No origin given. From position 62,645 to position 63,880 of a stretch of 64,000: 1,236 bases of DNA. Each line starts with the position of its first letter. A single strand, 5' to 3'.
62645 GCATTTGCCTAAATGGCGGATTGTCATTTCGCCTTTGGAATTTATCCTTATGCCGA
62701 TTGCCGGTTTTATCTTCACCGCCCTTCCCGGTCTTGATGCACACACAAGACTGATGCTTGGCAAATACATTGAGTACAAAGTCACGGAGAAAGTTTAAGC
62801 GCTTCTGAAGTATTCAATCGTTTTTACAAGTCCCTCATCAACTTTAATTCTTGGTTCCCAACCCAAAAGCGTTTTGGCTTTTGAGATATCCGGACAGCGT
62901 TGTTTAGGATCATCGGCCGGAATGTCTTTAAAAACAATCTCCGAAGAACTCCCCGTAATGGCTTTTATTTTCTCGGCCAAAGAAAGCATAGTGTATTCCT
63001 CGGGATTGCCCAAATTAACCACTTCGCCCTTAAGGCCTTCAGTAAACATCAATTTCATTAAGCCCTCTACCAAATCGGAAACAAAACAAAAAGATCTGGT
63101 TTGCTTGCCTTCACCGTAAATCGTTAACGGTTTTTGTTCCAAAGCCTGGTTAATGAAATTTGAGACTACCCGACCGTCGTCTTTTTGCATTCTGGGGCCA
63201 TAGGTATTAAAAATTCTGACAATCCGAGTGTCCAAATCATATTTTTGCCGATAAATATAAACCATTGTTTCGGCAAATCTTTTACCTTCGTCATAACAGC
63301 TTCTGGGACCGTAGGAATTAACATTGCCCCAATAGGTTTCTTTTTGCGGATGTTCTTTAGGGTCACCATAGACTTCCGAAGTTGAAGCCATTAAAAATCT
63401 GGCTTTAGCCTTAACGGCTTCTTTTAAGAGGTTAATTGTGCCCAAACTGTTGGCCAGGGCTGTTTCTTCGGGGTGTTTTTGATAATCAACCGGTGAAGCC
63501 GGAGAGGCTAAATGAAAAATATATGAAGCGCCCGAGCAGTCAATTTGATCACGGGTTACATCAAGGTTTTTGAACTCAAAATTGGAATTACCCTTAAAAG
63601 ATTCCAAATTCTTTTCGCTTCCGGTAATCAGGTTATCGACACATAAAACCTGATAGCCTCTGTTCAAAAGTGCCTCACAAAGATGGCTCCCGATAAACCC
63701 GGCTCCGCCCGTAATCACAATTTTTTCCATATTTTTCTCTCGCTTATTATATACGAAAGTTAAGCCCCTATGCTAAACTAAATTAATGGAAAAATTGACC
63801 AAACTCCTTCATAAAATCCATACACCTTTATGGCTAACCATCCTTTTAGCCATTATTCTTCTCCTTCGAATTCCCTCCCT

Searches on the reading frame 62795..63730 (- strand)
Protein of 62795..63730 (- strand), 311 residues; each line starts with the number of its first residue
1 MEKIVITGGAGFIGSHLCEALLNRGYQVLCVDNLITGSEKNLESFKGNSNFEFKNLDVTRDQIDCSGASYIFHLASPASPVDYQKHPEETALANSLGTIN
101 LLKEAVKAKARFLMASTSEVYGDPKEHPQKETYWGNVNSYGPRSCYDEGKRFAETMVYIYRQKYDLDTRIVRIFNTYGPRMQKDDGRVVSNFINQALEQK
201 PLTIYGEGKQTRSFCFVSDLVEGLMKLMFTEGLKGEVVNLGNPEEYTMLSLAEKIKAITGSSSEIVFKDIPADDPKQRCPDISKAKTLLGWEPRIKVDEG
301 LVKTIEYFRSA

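Call 11: search_protein_families(library=pfam, proteins=[window:62795-63727:-], max_evalue=0.001)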
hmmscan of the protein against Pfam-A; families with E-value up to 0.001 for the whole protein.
window:62795-63727:- (310 aa): 7 families
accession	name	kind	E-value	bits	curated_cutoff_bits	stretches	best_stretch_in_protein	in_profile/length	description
PF16363.11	GDP_Man_Dehyd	-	5.9e-56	190.8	27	1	5-302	2-331/332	GDP-mannose 4,6 dehydratase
PF01370.27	Epimerase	-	9.7e-56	189.3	20.9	1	3-240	1-240/240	NAD dependent epimerase/dehydratase family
PF01073.25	3Beta_HSD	-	6.8e-15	55.3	22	1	4-219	1-221/280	3-beta hydroxysteroid dehydrogenase/isomerase family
PF04321.23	RmlD_sub_bind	-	1.6e-10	41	27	1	2-262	2-235/287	RmlD substrate binding domain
PF07993.18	NAD_binding_4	-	1.4e-09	38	20.1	1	67-174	89-206/258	Male sterility protein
PF02719.21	Polysacc_synt_2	-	9.6e-09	35.3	20.2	0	3-116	1-128/293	Polysaccharide biosynthesis protein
PF00106.31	adh_short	-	0.0001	22.3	26.6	1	2-60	2-61/195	short chain dehydrogenase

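Call 57: find_encoding_contigs(protein=window:62795-63730:-, flank=10000, max_places=3)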
Protein window:62795-63730:- (311 aa): 9 contigs read that carry it; 3 places shown.
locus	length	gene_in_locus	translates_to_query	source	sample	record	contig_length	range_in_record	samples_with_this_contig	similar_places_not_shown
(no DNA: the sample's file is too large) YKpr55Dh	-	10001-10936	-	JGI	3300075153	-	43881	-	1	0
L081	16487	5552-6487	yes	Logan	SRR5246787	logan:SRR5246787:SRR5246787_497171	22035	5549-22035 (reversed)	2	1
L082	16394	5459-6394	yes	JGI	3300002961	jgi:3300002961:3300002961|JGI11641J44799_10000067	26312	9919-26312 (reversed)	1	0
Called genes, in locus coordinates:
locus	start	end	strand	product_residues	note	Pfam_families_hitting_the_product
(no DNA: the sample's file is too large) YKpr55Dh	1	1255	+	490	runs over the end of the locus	PF01547:SBP_bac_1, PF13416:SBP_bac_8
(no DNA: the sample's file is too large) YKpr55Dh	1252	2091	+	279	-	PF01909:NTP_transf_2 (weak)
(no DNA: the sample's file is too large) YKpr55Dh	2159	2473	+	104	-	PF00166:Cpn10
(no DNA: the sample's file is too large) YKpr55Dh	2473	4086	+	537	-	PF00118:Cpn60_TCP1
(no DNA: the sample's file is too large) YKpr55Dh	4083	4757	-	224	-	PF01551:Peptidase_M23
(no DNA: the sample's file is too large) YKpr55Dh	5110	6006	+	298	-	PF08308:PEGA, PF08239:SH3_3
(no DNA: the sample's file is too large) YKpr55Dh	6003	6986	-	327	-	PF01040:UbiA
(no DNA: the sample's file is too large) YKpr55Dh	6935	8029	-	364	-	PF00953:Glycos_transf_4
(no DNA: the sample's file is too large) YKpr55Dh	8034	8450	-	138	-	-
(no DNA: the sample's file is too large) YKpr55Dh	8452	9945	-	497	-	-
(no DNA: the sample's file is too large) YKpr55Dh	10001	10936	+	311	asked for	PF01073:3Beta_HSD, PF01370:Epimerase, PF02719:Polysacc_synt_2 (faint), PF04321:RmlD_sub_bind, PF07993:NAD_binding_4 (faint), PF16363:GDP_Man_Dehyd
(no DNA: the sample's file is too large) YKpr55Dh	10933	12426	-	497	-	PF13632:Glyco_trans_2_3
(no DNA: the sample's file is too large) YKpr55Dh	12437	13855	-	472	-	PF00133:tRNA-synt_1, PF01406:tRNA-synt_1e (faint), PF09334:tRNA-synt_1g, PF00133:tRNA-synt_1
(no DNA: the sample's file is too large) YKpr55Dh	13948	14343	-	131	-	PF01371:Trp_repressor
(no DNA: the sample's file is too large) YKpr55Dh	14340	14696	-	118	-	-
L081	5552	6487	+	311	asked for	PF01073:3Beta_HSD, PF01370:Epimerase, PF02719:Polysacc_synt_2 (faint), PF04321:RmlD_sub_bind, PF07993:NAD_binding_4 (faint), PF16363:GDP_Man_Dehyd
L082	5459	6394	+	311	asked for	PF01073:3Beta_HSD, PF01370:Epimerase, PF02719:Polysacc_synt_2 (faint), PF04321:RmlD_sub_bind, PF07993:NAD_binding_4 (faint), PF16363:GDP_Man_Dehyd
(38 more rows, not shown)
